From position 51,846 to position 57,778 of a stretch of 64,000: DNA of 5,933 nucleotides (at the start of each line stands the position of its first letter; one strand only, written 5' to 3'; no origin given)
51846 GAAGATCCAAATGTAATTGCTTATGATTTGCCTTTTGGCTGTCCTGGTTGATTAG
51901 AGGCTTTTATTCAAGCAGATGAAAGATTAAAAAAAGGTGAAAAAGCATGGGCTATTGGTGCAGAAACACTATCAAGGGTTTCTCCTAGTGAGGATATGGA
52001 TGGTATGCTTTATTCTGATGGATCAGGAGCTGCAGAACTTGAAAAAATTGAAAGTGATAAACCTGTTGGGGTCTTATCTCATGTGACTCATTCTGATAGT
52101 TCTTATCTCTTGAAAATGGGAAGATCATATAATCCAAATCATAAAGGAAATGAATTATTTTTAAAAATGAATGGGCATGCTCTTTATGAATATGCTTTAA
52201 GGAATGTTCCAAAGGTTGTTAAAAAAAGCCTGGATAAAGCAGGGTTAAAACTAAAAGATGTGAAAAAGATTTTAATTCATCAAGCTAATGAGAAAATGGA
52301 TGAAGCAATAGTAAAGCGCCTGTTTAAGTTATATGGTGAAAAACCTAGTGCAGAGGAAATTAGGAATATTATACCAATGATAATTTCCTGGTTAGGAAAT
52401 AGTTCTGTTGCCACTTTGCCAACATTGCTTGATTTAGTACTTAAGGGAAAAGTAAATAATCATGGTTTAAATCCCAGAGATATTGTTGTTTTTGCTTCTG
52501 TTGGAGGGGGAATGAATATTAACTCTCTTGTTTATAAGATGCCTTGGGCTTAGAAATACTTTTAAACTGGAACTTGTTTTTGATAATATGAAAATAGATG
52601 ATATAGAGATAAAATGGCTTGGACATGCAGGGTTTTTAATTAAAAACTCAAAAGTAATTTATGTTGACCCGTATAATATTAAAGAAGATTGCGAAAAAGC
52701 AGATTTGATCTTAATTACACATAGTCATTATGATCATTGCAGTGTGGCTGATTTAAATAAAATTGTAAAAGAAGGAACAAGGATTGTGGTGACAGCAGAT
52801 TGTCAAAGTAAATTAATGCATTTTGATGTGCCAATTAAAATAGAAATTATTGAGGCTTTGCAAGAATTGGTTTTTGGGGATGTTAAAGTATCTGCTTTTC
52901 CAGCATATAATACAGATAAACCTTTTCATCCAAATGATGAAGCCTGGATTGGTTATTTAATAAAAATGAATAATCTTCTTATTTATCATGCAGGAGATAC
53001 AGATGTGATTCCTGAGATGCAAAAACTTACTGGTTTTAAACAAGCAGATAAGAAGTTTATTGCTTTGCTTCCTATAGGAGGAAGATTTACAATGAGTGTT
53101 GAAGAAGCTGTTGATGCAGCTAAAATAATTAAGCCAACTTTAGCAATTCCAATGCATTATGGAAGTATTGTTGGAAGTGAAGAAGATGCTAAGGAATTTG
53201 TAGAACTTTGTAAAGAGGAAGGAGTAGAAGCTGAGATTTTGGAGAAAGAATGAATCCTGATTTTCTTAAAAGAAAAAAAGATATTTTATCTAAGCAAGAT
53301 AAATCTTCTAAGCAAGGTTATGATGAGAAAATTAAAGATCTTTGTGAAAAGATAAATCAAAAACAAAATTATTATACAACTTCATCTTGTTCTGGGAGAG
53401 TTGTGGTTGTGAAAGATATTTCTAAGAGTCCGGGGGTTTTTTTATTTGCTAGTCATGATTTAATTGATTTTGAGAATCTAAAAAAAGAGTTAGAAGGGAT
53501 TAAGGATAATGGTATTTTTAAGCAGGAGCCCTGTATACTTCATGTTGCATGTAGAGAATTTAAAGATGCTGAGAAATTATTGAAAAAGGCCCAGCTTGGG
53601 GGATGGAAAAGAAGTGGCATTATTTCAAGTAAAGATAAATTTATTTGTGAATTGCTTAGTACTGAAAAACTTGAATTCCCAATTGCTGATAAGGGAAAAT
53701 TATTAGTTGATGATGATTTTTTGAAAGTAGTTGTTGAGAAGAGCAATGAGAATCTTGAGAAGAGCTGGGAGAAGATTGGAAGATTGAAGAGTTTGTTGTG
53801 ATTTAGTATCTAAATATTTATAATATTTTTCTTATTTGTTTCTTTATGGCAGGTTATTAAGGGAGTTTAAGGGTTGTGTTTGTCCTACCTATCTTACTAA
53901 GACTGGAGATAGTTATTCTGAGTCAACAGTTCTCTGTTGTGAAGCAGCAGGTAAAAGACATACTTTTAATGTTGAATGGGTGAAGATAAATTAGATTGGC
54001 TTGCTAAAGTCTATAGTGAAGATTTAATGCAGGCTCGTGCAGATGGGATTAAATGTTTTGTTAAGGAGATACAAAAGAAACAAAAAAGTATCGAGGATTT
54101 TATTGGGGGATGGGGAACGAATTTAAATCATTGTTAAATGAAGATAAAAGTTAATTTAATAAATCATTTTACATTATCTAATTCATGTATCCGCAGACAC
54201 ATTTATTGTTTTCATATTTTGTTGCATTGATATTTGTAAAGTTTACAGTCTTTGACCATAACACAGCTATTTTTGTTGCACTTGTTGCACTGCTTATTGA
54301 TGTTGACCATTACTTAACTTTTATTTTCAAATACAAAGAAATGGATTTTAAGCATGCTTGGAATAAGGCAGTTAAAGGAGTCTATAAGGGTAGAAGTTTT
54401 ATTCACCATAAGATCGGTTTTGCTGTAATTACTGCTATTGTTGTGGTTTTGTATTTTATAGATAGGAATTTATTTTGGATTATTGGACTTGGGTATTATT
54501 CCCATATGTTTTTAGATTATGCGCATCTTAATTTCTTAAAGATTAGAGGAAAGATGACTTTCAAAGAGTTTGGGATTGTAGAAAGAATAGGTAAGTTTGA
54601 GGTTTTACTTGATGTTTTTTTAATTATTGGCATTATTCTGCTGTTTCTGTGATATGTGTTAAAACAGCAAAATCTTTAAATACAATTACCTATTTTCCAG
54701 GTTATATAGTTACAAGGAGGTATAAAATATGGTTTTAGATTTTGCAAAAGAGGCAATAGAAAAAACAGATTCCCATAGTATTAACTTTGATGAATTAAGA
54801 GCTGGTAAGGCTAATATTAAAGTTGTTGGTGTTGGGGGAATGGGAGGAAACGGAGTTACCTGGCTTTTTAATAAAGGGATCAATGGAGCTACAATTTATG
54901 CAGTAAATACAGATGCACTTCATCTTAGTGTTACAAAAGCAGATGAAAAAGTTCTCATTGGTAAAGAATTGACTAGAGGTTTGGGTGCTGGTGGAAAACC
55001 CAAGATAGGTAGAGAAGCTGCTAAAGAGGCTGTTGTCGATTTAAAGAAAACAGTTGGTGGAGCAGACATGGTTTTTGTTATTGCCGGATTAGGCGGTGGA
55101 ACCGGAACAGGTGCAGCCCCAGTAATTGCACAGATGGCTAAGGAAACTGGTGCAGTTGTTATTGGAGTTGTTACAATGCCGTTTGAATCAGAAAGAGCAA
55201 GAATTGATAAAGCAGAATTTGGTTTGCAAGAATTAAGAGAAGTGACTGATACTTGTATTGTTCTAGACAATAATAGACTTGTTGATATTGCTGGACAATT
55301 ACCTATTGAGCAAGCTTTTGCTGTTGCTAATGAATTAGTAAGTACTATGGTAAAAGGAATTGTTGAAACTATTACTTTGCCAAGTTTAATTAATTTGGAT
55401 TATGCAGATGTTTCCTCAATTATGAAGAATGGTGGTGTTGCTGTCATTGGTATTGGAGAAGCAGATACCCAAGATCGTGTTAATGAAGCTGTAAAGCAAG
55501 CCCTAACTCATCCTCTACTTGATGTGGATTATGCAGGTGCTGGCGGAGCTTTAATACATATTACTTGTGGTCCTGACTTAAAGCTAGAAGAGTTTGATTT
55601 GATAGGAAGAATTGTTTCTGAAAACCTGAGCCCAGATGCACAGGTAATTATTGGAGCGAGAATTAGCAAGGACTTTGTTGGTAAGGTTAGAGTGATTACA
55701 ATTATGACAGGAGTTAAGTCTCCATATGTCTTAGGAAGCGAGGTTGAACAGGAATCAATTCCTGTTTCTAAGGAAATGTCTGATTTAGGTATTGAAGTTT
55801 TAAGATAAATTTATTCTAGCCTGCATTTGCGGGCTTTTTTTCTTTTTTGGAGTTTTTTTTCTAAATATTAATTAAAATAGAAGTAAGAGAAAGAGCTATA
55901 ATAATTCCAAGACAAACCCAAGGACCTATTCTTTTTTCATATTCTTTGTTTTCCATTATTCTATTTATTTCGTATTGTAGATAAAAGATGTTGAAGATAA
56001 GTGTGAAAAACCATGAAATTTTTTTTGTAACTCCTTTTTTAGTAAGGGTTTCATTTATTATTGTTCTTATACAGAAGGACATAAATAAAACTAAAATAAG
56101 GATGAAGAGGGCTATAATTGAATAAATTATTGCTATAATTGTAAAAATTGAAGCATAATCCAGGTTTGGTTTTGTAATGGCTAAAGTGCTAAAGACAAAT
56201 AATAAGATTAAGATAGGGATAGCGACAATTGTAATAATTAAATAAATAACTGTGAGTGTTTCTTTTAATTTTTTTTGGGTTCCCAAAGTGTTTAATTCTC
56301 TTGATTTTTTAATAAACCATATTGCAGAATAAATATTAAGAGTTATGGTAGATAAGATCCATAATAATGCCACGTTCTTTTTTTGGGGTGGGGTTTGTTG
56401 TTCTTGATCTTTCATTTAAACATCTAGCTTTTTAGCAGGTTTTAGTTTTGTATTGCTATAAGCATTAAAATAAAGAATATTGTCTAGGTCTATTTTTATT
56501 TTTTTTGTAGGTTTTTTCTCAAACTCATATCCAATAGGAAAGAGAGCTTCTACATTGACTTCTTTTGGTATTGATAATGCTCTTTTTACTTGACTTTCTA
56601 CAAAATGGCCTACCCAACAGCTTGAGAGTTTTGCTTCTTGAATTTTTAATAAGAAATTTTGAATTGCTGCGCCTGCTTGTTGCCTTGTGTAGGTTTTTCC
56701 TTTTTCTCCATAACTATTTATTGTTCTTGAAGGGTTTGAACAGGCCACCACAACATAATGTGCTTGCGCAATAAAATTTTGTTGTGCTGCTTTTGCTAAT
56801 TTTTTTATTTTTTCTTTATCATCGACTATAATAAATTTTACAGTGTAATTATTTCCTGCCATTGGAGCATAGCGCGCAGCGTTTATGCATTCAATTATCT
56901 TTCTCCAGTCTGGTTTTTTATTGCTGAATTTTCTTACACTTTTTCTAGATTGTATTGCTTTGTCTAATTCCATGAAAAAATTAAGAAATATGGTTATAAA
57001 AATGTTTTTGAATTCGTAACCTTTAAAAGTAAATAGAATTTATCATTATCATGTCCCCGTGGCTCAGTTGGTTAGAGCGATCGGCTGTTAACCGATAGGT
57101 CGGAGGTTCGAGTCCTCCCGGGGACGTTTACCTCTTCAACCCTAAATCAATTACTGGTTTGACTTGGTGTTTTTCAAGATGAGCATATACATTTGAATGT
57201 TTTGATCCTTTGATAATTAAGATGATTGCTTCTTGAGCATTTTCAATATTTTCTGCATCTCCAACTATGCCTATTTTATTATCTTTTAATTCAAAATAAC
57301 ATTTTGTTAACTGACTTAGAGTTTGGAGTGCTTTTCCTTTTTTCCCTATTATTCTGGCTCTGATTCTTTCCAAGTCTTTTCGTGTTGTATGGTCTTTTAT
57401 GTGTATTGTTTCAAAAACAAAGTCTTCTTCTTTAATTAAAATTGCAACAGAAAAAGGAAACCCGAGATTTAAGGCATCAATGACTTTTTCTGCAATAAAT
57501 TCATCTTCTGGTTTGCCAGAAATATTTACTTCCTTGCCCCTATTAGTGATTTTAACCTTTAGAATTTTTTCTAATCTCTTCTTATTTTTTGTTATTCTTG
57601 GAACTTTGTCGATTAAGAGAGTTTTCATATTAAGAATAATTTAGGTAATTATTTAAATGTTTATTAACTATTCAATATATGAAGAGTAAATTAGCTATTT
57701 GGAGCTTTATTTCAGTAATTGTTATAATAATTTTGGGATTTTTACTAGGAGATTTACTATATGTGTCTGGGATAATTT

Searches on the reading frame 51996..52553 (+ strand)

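Call 29: search_protein_families(library=pfam, proteins=[window:51996-52553:+], max_evalue=0.01)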
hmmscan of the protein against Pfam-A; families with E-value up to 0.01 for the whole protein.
window:51996-52553:+ (185 aa): 1 family
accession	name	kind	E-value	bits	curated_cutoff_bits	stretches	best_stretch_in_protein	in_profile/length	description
PF08541.16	ACP_syn_III_C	-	2.7e-11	43.9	26.6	1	79-181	1-89/90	3-Oxoacyl-[acyl-carrier-protein (ACP)] synthase III C terminal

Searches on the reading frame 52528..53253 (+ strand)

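Call 30: search_protein_families(library=pfam, proteins=[window:52528-53253:+], max_evalue=0.01)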
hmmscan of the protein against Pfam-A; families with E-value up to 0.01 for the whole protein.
window:52528-53253:+ (241 aa): 2 families
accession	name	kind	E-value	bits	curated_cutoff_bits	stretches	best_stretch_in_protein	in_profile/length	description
PF13483.12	Lactamase_B_3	-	6.4e-28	98.2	24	1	27-210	1-160/160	Beta-lactamase superfamily domain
PF12706.13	Lactamase_B_2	-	6.9e-23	81.7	27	1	48-211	21-200/200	Beta-lactamase superfamily domain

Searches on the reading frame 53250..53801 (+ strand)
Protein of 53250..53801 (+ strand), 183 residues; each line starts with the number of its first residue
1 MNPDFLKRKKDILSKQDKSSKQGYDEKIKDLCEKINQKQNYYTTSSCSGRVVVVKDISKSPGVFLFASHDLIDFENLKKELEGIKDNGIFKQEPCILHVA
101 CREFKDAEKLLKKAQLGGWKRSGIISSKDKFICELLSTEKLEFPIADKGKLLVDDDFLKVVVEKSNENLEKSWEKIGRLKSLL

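Call 30: search_protein_families(library=pfam, proteins=[window:53250-53801:+], max_evalue=0.01)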
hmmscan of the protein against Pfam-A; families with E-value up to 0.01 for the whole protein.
window:53250-53801:+ (183 aa): 1 family
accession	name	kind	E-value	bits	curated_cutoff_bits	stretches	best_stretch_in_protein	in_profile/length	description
PF02676.19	TYW3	-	2.7e-42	145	27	1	8-182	2-208/211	Methyltransferase TYW3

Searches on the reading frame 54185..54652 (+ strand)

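Call 30: search_protein_families(library=pfam, proteins=[window:54185-54652:+], max_evalue=0.01)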
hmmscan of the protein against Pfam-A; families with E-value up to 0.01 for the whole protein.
window:54185-54652:+ (155 aa): 1 family
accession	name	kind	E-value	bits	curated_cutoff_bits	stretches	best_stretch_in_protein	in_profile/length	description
PF04307.19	YdjM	-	8.5e-09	35.6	29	1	1-112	1-107/176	YdjM inner membrane protein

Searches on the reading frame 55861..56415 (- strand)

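Call 30: search_protein_families(library=pfam, proteins=[window:55861-56415:-], max_evalue=0.01)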
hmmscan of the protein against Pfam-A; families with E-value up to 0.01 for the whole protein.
window:55861-56415:- (184 aa): 2 families
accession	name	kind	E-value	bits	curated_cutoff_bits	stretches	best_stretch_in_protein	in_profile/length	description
PF14018.11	DUF4234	-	0.0011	19.4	25.3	0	14-76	2-63/70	Domain of unknown function (DUF4234)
PF14108.11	ABA4-like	-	0.0075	17.1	27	0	57-169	2-115/127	ABA DEFICIENT 4-like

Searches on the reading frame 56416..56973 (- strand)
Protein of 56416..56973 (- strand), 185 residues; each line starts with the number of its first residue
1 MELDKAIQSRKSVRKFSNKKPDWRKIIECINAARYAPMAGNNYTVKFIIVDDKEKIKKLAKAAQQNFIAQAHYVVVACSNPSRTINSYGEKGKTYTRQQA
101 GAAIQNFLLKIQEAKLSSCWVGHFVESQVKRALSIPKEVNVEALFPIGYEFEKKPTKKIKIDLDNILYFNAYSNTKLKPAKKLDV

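Call 30: search_protein_families(library=pfam, proteins=[window:56416-56973:-], max_evalue=0.01)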
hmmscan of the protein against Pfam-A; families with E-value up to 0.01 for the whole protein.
window:56416-56973:- (185 aa): 2 families
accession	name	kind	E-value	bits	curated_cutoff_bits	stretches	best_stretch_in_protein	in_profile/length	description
PF00881.29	Nitroreductase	-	3.9e-27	95.9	23.5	2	63-149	82-167/167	Nitroreductase family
PF14512.11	TM1586_NiRdase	-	1.1e-11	45.3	27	1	3-159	2-142/215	Putative TM nitroreductase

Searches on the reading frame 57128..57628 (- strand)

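Call 30: search_protein_families(library=pfam, proteins=[window:57128-57628:-], max_evalue=0.01)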
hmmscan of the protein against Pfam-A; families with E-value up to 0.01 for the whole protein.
window:57128-57628:- (166 aa): 4 families
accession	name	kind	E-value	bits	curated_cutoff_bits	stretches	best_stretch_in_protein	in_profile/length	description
PF21800.4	KH_KRR1_2nd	-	2.4e-10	40.7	27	1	73-138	4-70/91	KRR1 small subunit processome component, second KH domain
PF22891.2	KH_PNO1_2nd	-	2.3e-09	37.7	27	1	72-152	2-84/90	Eukaryotic type KH-domain (KH-domain type I) (327.11.2)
PF00013.35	KH_1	-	1.2e-06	28.6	21.5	1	91-135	12-64/66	KH domain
PF00403.32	HMA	-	0.0046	17.8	24.8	0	11-50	15-57/62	Heavy-metal-associated domain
